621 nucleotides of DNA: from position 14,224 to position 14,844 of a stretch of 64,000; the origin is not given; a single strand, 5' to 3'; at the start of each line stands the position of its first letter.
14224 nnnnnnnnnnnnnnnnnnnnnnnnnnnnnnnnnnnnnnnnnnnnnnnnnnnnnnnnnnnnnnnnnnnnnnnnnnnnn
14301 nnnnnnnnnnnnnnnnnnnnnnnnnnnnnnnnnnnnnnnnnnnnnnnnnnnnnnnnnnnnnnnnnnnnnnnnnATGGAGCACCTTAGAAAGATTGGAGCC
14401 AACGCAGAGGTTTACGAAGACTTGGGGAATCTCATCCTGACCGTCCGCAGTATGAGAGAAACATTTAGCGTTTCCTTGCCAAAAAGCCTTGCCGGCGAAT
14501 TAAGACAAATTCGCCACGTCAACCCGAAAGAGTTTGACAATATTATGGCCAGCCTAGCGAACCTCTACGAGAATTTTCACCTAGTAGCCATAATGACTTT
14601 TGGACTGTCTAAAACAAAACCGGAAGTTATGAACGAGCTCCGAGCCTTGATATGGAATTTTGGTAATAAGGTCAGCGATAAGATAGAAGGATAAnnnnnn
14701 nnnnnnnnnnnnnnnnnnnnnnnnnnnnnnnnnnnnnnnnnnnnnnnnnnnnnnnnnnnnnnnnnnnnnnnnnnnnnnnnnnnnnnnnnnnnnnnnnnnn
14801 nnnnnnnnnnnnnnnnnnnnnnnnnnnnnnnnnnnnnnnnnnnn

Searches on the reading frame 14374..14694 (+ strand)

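Call 12: search_protein_families(library=pfam, proteins=[window:14374-14694:+])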
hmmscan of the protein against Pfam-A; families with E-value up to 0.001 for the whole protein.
window:14374-14694:+ (106 aa): 0 families

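Call 35: search_protein_families(library=pfam, proteins=[window:14374-14694:+], max_evalue=1)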
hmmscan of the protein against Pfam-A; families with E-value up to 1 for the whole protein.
window:14374-14694:+ (106 aa): 1 family
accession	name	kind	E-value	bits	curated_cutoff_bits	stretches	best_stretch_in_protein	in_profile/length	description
PF06569.16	DUF1128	-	0.09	13.3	27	1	10-48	34-71/71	Protein of unknown function (DUF1128)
